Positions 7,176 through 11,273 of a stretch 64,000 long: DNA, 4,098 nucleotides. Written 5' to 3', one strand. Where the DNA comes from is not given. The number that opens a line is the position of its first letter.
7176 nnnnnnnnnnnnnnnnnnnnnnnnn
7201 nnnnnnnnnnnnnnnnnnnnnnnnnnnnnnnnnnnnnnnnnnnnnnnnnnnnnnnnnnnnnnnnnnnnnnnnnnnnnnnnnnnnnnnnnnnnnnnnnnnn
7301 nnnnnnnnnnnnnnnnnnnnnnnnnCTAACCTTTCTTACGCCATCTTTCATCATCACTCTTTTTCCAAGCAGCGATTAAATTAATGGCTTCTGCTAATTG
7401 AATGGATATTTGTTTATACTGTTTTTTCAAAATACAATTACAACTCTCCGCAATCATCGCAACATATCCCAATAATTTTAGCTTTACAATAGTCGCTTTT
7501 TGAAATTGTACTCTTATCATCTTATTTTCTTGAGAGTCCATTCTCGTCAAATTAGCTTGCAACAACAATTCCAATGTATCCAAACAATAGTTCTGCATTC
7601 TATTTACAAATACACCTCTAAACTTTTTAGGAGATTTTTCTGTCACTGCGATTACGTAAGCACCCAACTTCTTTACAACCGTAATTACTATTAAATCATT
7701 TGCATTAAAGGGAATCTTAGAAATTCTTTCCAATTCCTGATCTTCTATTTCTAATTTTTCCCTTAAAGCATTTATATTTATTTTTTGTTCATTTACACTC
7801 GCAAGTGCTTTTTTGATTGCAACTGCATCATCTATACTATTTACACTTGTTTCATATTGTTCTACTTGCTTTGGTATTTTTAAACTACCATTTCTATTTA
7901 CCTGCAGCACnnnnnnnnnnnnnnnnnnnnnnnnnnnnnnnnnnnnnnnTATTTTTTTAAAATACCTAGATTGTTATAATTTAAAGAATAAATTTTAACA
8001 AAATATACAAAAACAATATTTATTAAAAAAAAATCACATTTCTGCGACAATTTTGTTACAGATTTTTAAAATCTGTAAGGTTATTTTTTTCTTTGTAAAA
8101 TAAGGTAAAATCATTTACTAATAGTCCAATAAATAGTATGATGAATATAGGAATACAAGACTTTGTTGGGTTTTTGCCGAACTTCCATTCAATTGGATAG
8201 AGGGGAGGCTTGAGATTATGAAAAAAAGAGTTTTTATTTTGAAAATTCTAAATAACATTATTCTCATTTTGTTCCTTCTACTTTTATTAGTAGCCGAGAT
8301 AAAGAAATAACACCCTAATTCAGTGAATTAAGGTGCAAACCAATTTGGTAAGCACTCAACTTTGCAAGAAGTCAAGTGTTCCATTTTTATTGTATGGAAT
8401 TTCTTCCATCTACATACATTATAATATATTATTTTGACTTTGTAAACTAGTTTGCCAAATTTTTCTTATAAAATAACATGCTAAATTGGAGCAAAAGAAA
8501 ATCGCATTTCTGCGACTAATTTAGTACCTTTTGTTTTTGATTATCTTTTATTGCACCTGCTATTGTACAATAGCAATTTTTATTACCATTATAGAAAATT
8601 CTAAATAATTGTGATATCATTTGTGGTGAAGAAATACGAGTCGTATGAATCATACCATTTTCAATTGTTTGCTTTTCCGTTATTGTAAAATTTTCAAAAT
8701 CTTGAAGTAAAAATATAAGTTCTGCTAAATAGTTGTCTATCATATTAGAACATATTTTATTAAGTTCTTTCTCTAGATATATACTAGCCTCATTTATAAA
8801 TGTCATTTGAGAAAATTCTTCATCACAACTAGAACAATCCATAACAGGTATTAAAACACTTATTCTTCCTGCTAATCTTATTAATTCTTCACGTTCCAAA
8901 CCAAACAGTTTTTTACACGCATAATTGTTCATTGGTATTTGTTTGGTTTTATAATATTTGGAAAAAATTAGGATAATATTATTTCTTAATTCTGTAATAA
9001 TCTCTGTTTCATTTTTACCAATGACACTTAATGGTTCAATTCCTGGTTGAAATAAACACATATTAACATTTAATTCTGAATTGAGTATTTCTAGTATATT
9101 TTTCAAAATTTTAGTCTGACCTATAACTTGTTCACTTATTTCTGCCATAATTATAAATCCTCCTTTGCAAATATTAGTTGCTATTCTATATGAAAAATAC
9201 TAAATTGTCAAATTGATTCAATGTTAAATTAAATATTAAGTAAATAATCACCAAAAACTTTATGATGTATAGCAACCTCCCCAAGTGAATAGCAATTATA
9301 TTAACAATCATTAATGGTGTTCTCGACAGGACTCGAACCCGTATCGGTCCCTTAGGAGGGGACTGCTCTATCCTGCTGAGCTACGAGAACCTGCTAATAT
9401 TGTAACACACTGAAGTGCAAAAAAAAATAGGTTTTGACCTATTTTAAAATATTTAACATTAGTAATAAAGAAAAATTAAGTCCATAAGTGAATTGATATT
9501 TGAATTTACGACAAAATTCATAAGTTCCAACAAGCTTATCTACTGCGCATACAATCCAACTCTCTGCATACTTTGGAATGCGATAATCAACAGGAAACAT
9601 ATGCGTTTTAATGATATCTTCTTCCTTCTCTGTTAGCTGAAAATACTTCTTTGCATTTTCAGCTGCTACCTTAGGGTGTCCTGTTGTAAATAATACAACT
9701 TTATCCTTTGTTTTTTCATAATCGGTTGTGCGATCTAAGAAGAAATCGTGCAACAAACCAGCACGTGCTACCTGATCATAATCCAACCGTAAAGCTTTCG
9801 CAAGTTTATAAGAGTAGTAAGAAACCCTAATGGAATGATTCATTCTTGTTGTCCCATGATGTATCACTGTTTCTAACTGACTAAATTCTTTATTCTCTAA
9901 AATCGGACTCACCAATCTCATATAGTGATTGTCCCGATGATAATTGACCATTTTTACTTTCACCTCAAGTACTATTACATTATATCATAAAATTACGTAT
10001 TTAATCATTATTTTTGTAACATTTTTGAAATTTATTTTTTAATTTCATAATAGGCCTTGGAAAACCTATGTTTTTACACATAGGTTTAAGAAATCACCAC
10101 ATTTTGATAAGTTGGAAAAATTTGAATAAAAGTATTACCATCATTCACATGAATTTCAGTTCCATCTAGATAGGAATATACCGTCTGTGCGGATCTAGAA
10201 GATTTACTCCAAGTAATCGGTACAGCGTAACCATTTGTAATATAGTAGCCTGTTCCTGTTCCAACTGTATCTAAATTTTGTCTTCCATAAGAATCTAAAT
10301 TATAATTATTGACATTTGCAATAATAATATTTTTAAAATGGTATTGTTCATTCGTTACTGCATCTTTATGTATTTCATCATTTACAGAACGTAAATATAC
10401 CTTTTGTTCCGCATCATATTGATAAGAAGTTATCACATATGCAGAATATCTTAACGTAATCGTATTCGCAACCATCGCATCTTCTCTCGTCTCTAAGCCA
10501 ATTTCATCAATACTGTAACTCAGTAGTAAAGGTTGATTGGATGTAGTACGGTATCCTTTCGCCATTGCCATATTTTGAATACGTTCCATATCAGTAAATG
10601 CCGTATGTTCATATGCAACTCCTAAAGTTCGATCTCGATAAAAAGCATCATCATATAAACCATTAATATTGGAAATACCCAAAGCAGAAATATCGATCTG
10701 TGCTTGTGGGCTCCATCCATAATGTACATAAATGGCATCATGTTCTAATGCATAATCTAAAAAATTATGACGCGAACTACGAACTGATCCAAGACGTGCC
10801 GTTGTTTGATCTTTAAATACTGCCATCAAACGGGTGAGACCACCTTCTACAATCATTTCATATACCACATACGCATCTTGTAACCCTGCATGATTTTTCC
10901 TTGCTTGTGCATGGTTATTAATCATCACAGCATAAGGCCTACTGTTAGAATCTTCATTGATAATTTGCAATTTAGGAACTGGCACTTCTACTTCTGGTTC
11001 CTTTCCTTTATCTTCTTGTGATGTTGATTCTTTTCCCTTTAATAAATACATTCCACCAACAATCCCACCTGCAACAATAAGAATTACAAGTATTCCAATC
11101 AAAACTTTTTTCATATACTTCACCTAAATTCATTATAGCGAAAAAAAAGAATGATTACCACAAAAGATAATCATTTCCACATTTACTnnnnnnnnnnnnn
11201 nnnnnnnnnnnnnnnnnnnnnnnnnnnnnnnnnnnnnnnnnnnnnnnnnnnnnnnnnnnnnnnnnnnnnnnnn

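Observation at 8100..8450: Type I toxin-antitoxin-like module A: 30-aa hydrophobic peptide with convergent antisense sRNA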

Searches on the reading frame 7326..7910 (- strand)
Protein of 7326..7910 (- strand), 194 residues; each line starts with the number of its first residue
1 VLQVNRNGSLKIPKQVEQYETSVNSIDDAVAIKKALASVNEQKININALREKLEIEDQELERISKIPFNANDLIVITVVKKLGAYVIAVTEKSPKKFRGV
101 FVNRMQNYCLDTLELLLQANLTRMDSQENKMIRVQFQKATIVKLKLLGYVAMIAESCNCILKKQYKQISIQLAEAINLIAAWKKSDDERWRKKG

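Call 17: search_protein_families(library=pfam, proteins=[window:7326-7910:-])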
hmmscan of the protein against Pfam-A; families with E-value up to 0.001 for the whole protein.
window:7326-7910:- (194 aa): 1 family
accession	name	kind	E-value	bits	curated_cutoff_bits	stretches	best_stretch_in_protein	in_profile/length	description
PF22296.2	bAvd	-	2.2e-05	25.3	40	1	77-185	5-106/107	bAvd-like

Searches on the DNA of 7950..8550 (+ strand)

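Call 23: search_rna_families(source=window, start=7950, end=8550, threshold=evalue, max_evalue=10)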
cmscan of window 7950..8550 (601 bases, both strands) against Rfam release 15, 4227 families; matches with E-value up to 10: 8.
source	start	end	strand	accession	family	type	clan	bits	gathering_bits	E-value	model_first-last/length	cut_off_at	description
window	8459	8527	+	RF03004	Lacto-phage-1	Gene; sRNA;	-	22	50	0.088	1-81/81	no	Lacto-phage-1 RNA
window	8326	8438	-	RF01821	RsaH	Gene; sRNA;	-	21.8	50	0.43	1-123/123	no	RNA Staph. aureus H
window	8327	8412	-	RF02978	folP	Cis-reg;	-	20.1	99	0.12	1-102/102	no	folP RNA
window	8087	8183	+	RF01218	snR41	Gene; snRNA; snoRNA; CD-box;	CL00068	18.3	50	3.4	1-111/111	no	Small nucleolar RNA snR41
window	8491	8511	-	RF00489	ctRNA_p42d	Gene; antisense;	-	17.5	50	0.67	1-46/46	no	ctRNA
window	8031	8099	-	RF00295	snoTBR7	Gene; snRNA; snoRNA; CD-box;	-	13.9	45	4.2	1-75/75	no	Small nucleolar RNA TBR7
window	8293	8349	+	RF01637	ceN47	Gene; snRNA; snoRNA; CD-box;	-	13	35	3.7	1-155/155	no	Nematode snoRNA ceN47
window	8134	8216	+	RF01506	Afu_294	Gene; snRNA; snoRNA; CD-box;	-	13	43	7.7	1-83/83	no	A. fumigatus snoRNA Afu_294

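Call 75: search_dna_similar(query=window:8020-8460:+, collection=plasmids, mode=distant, max_rows=8)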
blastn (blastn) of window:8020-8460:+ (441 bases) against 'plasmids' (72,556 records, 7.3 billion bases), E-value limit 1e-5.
No match.

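Call 76: search_dna_similar(query=window:8020-8460:+, collection=phages, mode=distant, max_rows=8)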
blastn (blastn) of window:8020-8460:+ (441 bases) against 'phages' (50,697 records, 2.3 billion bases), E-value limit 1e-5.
No match.

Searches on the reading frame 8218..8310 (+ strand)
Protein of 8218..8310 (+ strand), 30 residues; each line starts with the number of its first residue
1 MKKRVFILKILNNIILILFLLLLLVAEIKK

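Call 24: search_protein_families(library=pfam, max_evalue=10, proteins=[window:8218-8307:+])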
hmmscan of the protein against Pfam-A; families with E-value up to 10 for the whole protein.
seq(30 aa): 0 families

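Call 25: search_protein_families(library=ncbifam, max_evalue=10, proteins=[window:8218-8307:+])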
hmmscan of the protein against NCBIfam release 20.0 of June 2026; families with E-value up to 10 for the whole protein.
seq(30 aa): 0 families

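Call 49: find_encoding_contigs(protein=window:8218-8310:+, flank=6000, max_places=8)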
Protein window:8218-8310:+ (30 aa): no gene with exactly this product is on record in the collection.

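Call 57: search_protein_representatives(protein=window:8218-8307:+)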
Query: 30 residues. Proteins with E-value up to 0.001 (for the whole library): 0; up to 1e-10: 0; up to 1e-30: 0. The best 0 are listed.

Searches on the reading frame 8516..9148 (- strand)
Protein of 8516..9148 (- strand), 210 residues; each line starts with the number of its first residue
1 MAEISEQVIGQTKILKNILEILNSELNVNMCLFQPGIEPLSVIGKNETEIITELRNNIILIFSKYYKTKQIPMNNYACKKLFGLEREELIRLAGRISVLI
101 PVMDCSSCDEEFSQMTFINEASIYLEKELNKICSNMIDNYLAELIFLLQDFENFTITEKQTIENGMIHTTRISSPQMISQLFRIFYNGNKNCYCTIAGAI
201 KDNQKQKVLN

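Call 17: search_protein_families(library=pfam, proteins=[window:8516-9148:-])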
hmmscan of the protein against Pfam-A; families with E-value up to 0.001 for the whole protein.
window:8516-9148:- (210 aa): 0 families

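Call 52: find_encoding_contigs(protein=window:8516-9148:-, flank=6000, max_places=6)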
Protein window:8516-9148:- (210 aa): no gene with exactly this product is on record in the collection.

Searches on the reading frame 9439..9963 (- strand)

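Call 17: search_protein_families(library=pfam, proteins=[window:9439-9963:-])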
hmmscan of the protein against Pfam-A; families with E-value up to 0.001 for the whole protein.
window:9439-9963:- (174 aa): 1 family
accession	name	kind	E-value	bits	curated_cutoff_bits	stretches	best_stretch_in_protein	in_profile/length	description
PF01966.28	HD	-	1.1e-11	45.5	22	1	41-144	2-113/116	HD domain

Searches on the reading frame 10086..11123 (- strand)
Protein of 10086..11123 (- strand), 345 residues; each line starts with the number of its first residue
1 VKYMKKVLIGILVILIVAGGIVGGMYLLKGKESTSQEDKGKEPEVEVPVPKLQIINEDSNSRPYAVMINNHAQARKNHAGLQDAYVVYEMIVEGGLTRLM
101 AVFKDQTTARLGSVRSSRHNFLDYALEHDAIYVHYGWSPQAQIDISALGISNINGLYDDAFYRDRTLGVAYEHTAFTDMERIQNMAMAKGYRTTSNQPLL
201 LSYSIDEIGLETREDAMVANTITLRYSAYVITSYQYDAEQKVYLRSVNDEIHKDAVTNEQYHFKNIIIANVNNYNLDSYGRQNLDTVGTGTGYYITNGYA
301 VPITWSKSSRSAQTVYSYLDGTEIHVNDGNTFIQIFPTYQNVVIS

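Call 17: search_protein_families(library=pfam, proteins=[window:10086-11123:-])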
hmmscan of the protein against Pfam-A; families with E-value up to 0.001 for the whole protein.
window:10086-11123:- (345 aa): 2 families
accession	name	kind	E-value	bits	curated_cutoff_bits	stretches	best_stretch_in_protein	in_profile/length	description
PF11258.13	DUF3048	-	1.3e-38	132.9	25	1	57-192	10-148/148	Protein of unknown function (DUF3048) N-terminal domain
PF17479.7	DUF3048_C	-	6.4e-28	97.8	25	1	222-333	1-114/114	Protein of unknown function (DUF3048) C-terminal domain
